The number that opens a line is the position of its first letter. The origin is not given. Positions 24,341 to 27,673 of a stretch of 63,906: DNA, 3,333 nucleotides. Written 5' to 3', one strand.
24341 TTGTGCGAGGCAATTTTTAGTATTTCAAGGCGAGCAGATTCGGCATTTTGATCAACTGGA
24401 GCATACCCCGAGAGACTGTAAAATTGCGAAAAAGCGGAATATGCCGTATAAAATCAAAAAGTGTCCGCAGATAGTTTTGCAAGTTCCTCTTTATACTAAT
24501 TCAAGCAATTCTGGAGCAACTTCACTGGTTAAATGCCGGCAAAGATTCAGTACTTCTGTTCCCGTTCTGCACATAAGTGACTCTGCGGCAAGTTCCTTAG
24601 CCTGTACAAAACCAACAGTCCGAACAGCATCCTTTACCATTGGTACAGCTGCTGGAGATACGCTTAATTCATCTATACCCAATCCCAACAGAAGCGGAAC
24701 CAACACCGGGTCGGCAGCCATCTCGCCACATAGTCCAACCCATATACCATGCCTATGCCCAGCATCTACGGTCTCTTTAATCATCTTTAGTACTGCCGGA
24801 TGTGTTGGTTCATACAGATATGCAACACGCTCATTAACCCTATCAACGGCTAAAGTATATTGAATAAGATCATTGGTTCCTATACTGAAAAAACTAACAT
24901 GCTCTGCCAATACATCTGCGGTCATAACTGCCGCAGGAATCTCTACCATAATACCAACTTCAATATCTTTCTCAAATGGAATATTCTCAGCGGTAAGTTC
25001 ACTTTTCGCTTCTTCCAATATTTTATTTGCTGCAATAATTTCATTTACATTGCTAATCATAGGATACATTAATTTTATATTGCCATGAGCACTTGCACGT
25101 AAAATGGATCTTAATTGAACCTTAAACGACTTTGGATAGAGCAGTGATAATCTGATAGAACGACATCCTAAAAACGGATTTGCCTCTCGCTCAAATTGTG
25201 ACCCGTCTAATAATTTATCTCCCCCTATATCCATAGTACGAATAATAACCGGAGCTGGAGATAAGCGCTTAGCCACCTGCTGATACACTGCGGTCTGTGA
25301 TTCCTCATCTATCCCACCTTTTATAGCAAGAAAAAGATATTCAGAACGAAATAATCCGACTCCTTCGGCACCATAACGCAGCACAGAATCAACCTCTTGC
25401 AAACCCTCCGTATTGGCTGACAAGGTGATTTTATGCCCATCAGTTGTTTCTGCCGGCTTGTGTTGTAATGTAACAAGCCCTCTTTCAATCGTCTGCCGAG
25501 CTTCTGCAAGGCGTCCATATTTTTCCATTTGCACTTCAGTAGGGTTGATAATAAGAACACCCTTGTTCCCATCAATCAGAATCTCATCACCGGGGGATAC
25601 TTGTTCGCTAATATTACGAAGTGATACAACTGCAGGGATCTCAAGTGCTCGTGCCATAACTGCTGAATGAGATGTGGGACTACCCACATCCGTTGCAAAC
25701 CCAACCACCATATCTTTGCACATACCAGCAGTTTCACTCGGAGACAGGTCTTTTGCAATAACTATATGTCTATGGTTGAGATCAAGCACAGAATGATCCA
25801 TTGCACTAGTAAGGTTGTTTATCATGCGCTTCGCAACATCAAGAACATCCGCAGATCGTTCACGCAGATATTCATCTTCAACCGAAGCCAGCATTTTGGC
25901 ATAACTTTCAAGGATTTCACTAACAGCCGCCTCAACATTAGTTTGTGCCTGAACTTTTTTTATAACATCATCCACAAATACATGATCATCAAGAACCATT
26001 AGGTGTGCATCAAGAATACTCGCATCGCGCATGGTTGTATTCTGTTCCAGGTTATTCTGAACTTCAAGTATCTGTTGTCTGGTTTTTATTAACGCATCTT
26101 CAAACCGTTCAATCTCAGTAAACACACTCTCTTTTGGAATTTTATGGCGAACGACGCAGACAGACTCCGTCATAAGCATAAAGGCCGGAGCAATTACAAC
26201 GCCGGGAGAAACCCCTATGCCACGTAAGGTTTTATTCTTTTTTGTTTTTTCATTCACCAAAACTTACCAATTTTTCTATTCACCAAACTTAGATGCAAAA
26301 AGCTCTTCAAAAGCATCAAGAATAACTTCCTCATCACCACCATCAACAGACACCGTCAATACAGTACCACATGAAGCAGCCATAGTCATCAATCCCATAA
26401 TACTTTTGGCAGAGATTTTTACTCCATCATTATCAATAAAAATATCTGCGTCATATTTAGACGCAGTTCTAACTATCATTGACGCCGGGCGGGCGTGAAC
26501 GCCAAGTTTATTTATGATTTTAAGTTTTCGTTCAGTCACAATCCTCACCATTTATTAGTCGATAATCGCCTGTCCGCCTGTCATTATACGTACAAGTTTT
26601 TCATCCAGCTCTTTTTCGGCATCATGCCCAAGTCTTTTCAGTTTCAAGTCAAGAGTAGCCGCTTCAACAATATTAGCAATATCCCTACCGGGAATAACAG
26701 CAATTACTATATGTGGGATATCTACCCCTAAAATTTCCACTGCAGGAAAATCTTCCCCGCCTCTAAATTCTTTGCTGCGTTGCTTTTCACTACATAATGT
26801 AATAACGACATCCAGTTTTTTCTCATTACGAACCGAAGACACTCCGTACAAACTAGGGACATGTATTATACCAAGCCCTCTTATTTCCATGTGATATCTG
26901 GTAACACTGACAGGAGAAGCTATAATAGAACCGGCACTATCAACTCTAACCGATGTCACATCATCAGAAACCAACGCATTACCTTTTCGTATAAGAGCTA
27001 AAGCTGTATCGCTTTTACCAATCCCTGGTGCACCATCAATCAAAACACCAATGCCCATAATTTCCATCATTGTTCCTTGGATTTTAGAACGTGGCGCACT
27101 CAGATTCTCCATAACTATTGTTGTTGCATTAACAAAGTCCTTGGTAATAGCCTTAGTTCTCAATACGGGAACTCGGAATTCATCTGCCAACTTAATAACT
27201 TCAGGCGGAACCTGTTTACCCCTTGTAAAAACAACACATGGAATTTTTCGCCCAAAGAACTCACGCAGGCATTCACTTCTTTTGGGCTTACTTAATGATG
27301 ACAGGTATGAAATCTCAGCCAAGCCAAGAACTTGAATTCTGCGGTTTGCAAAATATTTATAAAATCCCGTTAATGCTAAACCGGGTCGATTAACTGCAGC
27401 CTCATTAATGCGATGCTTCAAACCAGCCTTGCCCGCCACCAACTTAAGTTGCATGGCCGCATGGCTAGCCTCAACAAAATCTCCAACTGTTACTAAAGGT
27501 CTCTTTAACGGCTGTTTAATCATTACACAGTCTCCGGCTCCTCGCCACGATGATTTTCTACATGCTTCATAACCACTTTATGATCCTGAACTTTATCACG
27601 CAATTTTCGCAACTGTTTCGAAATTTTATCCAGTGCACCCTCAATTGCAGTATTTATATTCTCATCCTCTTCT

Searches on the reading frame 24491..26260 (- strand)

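Call 46: search_protein_families(library=pfam, proteins=[window:24491-26260:-], max_evalue=0.0001)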
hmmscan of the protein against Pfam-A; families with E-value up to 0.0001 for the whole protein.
window:24491-26260:- (589 aa): 3 families
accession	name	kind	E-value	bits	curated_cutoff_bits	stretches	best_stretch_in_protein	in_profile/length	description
PF02896.24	PEP-utilizers_C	-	2.6e-110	368.7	22.8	1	264-549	6-291/293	PEP-utilising enzyme, PEP-binding domain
PF05524.18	PEP-utilisers_N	-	5.1e-29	101.3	24.4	1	13-135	1-121/121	PEP-utilising enzyme, N-terminal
PF00391.29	PEP-utilizers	-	4.8e-21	74.6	23.1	1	163-234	3-72/72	PEP-utilising enzyme, mobile domain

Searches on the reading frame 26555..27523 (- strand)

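Call 46: search_protein_families(library=pfam, proteins=[window:26555-27523:-], max_evalue=0.0001)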
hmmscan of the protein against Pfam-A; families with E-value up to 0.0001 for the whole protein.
window:26555-27523:- (322 aa): 4 families
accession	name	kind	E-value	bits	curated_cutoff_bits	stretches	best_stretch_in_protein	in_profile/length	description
PF07475.17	Hpr_kinase_C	-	9.9e-47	159.1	33.3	1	143-309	4-170/171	HPr Serine kinase C-terminal domain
PF02603.21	Hpr_kinase_N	-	6.6e-37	126.7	24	1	13-135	3-122/125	HPr Serine kinase N terminus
PF07905.16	PucR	-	2.8e-06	28.1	33.5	1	24-140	8-117/118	Purine catabolism regulatory protein-like family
PF07085.17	DRTGG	-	6.6e-05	23.1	25.2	0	83-128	51-96/105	DRTGG domain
